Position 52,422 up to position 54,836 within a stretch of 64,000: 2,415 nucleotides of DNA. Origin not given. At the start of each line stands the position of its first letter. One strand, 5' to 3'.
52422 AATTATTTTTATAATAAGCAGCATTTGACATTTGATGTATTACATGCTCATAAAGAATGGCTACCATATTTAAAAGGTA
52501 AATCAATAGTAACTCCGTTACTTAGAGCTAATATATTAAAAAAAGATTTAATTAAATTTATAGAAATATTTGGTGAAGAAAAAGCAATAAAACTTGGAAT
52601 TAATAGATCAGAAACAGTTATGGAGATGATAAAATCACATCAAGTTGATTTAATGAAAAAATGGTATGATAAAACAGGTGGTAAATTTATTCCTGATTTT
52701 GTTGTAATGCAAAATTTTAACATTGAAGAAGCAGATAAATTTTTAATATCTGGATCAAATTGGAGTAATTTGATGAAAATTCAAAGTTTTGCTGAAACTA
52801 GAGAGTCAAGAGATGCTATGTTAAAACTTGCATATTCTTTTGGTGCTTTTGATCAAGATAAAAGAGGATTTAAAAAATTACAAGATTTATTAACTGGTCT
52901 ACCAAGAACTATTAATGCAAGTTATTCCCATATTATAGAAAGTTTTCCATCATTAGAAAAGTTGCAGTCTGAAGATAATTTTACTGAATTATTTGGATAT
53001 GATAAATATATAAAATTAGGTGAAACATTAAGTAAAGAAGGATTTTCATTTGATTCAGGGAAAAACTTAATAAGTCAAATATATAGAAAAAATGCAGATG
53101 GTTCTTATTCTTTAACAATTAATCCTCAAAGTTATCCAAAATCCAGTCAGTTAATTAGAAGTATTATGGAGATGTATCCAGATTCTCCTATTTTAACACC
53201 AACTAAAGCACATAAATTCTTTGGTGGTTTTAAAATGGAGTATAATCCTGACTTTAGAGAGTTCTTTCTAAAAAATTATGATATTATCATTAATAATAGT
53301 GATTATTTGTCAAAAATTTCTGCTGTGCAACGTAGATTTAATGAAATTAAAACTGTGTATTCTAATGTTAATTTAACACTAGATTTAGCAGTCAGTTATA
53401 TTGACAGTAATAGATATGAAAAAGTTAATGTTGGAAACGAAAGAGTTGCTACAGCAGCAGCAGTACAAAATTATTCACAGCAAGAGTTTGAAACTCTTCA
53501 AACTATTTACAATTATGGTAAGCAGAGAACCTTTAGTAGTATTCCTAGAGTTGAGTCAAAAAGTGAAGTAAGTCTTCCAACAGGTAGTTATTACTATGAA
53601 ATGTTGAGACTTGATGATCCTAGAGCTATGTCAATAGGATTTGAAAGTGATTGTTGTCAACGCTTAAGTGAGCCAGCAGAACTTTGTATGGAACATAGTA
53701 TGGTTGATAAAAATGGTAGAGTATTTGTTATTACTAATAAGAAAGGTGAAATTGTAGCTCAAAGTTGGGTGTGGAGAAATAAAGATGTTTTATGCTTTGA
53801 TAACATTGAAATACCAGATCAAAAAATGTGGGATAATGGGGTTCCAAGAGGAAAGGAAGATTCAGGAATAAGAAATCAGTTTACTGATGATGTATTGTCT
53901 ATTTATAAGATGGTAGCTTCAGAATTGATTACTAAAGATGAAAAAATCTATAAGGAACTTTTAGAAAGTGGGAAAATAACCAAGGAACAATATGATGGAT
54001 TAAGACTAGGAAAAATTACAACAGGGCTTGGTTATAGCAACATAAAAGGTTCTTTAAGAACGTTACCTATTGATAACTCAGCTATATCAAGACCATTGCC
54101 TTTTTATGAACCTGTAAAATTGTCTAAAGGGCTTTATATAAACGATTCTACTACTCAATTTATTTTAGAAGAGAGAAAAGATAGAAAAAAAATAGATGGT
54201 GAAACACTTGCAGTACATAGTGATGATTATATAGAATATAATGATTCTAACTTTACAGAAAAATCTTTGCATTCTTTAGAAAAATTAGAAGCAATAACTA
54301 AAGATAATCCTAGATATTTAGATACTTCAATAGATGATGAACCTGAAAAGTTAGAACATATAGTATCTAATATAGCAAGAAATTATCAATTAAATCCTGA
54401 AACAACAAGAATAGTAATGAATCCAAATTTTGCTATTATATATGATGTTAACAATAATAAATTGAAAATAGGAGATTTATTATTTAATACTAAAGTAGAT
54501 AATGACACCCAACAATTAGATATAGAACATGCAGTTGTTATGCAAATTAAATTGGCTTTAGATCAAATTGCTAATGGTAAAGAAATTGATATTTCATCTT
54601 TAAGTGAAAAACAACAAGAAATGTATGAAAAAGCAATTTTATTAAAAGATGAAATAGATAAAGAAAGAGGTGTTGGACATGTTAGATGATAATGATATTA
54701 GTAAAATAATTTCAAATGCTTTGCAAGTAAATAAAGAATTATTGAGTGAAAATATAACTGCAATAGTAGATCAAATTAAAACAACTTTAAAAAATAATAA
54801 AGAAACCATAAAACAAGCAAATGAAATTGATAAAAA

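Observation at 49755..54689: Giant 1644-aa protein built from divergent repeat modules of about 150 aa, plus a Cys/His C-terminal domain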

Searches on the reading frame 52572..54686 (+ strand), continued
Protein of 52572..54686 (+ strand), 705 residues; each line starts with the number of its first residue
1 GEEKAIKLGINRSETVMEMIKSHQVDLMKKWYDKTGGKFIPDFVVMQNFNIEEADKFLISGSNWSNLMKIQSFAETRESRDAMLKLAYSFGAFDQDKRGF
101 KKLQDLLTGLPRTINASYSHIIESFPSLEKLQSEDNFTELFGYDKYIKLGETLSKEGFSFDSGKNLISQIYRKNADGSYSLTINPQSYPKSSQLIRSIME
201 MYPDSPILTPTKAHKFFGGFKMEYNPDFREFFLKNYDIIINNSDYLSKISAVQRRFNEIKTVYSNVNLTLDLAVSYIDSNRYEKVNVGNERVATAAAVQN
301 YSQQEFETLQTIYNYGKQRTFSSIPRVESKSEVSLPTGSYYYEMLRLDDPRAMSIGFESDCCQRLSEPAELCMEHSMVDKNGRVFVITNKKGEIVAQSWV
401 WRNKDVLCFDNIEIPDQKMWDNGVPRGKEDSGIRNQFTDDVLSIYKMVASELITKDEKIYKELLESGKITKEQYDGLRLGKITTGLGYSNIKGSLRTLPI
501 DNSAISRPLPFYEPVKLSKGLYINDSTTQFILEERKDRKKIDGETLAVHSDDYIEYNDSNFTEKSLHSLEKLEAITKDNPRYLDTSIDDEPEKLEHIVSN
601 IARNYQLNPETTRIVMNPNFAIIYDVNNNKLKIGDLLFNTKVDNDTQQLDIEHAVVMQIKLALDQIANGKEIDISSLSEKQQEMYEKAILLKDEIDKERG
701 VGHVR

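Call 70: fold_search(model_id=the predicted structure, library=viral)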
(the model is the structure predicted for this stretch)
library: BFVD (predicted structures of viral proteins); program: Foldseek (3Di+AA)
matches with E <= 10: 339; with E <= 0.001: 1
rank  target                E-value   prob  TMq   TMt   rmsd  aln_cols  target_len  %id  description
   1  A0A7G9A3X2            3.9e-09  1.00  0.26  0.27  24.4       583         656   13  Uncharacterized protein [Bacteriophage sp.]
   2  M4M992                1.6e-02  0.60  0.13  0.18  19.0       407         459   12  (no name in the UniProt tables at hand)
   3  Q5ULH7                2.2e-02  0.66  0.13  0.16  14.8       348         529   10  Orf137 [Lactobacillus phage LP65]
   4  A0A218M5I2            4.0e-02  0.98  0.13  0.42   9.7       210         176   12  Acetyltransferase domain protein [Arthrobacter phage Niktson]
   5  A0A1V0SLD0            4.8e-02  0.95  0.13  0.47   9.6       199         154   13  Acetyltransferase GNAT family protein [Klosneuvirus KNV1]
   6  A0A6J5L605            6.6e-02  0.28  0.12  0.07  19.5       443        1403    9  PcfJ-like protein [uncultured Caudovirales phage]
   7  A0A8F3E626            9.0e-02  0.72  0.15  0.28  16.8       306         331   11  Acetyltransferase [Streptomyces phage TaidaOne]
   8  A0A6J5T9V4            1.1e-01  0.80  0.14  0.38   8.4       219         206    9  Uncharacterized protein [uncultured Caudovirales phage]
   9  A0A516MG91            1.4e-01  0.47  0.16  0.30  17.3       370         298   14  (no name in the UniProt tables at hand)
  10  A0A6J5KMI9            1.4e-01  0.21  0.09  0.07  22.2       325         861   10  PcfJ-like protein [uncultured Caudovirales phage]
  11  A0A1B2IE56            1.6e-01  0.60  0.11  0.25  20.2       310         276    9  Uncharacterized protein [Erwinia phage vB_EamM_Kwan]
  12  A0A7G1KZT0            1.7e-01  0.15  0.10  0.18  22.0       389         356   11  (no name in the UniProt tables at hand)
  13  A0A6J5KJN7            1.9e-01  0.20  0.09  0.08  16.6       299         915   10  PcfJ-like protein [uncultured Caudovirales phage]
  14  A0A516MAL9            2.0e-01  0.07  0.10  0.08  28.5       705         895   10  (no name in the UniProt tables at hand)
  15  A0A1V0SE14            2.2e-01  0.75  0.13  0.46   9.2       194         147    9  Acetyltransferase GNAT family protein [Indivirus ILV1]
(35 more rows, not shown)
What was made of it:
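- Closest known: PcfJ-like proteins. Same: Three PcfJ-like phage proteins appear among the weak viral fold matches (call 70).
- GNAT proteins recur among the viral fold matches (call 70). The best viral fold match is an uncharacterised phage protein, E 3.9e-9 (call 70).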

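Call 85: search_protein_families(library=pfam, proteins=[P0254, P0256, P0165, P0160, P0199], max_evalue=0.01)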
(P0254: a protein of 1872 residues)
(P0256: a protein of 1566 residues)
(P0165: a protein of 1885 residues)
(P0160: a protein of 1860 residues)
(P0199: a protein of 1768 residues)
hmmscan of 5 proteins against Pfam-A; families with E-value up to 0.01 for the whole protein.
P0254 (1872 aa): 0 families

P0256 (1566 aa): 0 families

P0165 (1885 aa): 0 families

P0160 (1860 aa): 0 families

P0199 (1768 aa): 0 families

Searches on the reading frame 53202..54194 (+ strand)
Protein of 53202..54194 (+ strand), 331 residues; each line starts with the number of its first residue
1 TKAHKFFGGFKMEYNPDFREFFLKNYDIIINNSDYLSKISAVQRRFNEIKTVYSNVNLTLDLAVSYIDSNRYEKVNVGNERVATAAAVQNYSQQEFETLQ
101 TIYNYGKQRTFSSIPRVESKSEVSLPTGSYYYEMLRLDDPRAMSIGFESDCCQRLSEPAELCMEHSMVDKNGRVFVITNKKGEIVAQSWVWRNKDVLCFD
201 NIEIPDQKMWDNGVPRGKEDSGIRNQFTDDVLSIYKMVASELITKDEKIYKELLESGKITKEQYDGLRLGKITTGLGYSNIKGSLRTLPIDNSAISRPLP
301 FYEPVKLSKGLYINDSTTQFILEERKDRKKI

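Call 71: search_dna_similar(query=window:53202-54194:+, collection=phages, mode=protein, max_evalue=0.01, max_rows=20)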
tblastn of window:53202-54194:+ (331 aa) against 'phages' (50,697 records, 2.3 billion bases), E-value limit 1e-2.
Records with a match: 3; places in all: 3; records where one place covers at least 80% of the query: 0.
Best place of each record, by identity: <60% 3.
By first word of the organism name: Microcystis 2; Cyanophage 1.
By host as written in the record: Microcystis aeruginosa 2; Cyanobacteria 1.
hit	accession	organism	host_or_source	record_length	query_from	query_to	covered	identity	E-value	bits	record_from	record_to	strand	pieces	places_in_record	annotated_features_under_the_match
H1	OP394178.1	Cyanophage MaMV-DH01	Cyanobacteria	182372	138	203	20%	35.8%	3e-5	52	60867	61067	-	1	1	hypothetical protein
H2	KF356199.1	Microcystis phage MaMV-DC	Microcystis aeruginosa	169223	138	203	20%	35.8%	3e-5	52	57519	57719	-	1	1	hypothetical protein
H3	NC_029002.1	Microcystis phage MaMV-DC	Microcystis aeruginosa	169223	138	203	20%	35.8%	3e-5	52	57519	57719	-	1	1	hypothetical protein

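Call 72: search_dna_similar(query=window:53202-54194:+, collection=plasmids, mode=protein, max_evalue=0.01, max_rows=20)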
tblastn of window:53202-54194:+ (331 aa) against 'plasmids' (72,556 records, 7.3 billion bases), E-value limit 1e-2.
No match.
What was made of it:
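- Tried and rejected: Plasmid tblastn: none (call 72).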

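Call 73: get_annotated_region(hit=H2, flank=4000)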
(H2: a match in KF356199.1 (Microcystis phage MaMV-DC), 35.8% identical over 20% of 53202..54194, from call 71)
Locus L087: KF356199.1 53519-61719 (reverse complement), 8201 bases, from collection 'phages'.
description: Microcystis phage MaMV-DC, complete genome.
organism: Microcystis phage MaMV-DC (NCBI taxid 1357715)
taxonomy: Viruses; Duplodnaviria; Heunggongvirae; Uroviricota; Caudoviricetes; Fukuivirus; Fukuivirus MVDC
host: Microcystis aeruginosa; source: -; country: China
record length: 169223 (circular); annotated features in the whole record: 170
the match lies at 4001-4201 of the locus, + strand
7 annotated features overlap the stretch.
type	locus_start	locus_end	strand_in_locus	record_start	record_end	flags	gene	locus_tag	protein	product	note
CDS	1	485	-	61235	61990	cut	-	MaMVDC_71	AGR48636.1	chitinase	ORF71R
CDS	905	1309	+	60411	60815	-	-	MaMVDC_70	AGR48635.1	hypothetical protein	ORF70L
CDS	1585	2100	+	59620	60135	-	-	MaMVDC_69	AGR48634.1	hypothetical protein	ORF69L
CDS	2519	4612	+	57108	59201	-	-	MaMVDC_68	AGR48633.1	hypothetical protein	ORF68L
CDS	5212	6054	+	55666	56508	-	-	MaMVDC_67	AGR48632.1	hypothetical protein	ORF67L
CDS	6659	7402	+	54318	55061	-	-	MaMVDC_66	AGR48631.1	hypothetical protein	ORF66L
CDS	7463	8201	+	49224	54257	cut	-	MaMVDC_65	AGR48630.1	hypothetical protein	ORF65L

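Call 74: search_protein_families(library=pfam, proteins=[L087:2519-4609:+], max_evalue=1)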
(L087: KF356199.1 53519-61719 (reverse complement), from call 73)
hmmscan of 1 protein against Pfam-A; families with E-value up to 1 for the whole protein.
L087:2519-4609:+ (697 aa): 0 families

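Call 76: find_homologous_proteins(query=L087:2519-4609:+, max_evalue=0.001)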
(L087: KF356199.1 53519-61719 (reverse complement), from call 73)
Query L087:2519-4609:+ (697 aa): 10 proteins with E <= 0.001 among 8000 candidates.
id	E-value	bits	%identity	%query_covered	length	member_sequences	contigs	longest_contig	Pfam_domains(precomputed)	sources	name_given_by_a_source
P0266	0.0e+0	1589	96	100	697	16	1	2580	-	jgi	jgi:hypothetical protein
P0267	0.0e+0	1375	86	100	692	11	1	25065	-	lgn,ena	-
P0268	0.0e+0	1308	82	100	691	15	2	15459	-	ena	-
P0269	0.0e+0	1282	84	91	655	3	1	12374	-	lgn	-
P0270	0.0e+0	1262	85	92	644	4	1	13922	-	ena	-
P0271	0.0e+0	1247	85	91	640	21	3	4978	-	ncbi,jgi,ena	jgi:hypothetical protein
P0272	0.0e+0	1244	83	91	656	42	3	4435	-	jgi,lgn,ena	jgi:hypothetical protein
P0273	0.0e+0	1226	83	92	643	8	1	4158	-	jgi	jgi:hypothetical protein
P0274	3.0e-231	788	81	61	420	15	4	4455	-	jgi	jgi:hypothetical protein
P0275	4.2e-84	302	36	73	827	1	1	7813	-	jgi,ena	jgi:hypothetical protein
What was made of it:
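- Tried and rejected: Homologue search seeded with the cyanophage protein: only its close relatives (call 76).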

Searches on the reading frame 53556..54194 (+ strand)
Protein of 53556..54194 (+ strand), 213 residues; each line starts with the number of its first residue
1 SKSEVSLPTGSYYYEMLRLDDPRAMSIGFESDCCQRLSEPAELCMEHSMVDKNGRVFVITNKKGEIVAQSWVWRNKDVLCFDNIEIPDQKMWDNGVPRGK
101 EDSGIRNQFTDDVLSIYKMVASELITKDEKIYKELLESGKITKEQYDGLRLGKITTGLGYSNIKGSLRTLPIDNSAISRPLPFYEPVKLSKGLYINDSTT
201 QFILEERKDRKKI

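Call 82: search_solved_structures(query=A5, max_evalue=10, show_alignments=3)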
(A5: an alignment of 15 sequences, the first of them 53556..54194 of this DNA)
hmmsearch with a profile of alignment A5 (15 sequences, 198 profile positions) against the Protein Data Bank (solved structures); distinct sequences matched with E-value up to 10: 2.
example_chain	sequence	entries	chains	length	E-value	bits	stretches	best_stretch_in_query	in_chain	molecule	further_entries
7rro_C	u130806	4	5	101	0.69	12.8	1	67-124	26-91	Uncharacterized protein C1orf189 homolog | Cilia- and flagella-associated protein 141 | CFAP141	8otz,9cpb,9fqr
9k8e_A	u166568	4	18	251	2.1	11.3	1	83-124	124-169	Cage-t32-Zn1-HEHE-35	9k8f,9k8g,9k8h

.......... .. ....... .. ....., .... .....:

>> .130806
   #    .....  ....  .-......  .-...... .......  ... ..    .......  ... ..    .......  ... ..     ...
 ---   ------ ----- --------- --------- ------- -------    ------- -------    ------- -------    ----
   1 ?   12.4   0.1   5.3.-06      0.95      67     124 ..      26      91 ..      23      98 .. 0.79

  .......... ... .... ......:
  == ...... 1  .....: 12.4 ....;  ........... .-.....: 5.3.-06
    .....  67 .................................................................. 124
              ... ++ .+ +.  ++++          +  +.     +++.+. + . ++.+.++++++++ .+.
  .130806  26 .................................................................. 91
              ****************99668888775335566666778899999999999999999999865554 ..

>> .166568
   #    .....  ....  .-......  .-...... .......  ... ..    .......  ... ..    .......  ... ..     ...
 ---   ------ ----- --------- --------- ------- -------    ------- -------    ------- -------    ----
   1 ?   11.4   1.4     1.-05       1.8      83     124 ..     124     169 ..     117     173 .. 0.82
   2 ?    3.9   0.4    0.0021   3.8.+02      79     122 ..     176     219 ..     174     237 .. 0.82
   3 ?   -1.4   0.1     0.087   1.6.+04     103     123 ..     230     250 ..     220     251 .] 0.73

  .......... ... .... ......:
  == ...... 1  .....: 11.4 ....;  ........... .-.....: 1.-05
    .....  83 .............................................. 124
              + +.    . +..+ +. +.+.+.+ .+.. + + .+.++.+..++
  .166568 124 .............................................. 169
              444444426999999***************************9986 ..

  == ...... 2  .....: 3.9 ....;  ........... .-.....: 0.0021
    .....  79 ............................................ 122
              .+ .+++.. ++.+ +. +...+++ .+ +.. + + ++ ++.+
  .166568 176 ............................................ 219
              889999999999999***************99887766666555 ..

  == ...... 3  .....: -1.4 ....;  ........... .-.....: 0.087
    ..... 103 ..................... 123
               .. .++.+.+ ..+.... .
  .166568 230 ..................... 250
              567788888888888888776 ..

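Call 84: find_homologous_proteins(query=A5, max_evalue=0.001)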
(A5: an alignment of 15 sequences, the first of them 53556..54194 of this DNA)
Query A5 (15 sequences) (213 aa, profile of the alignment): 30 proteins with E <= 0.001 among 1978 candidates.
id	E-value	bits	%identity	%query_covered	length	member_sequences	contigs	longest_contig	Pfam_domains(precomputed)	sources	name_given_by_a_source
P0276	1.2e-68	249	66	95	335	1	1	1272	-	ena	-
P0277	3.1e-64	234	62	92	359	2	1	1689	-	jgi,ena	-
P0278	3.0e-63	231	53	90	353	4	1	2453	-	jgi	jgi:hypothetical protein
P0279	2.4e-61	225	84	92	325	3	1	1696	-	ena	-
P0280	1.9e-60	222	63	89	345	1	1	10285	-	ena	-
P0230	4.9e-60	221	47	96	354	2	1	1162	-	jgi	jgi:hypothetical protein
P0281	3.9e-46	175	43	79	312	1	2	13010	-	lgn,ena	-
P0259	1.2e-44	170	44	75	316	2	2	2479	-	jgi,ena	-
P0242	8.8e-43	164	50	76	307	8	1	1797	-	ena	-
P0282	1.5e-42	164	39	72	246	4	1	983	-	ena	-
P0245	1.3e-40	157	73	38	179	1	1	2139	-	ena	-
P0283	1.4e-40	157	63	37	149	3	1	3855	-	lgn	-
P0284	5.6e-40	155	51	76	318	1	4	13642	-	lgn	-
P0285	8.7e-40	155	57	43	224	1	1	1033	-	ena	-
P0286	1.7e-39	154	67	38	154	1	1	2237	PF05848.18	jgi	-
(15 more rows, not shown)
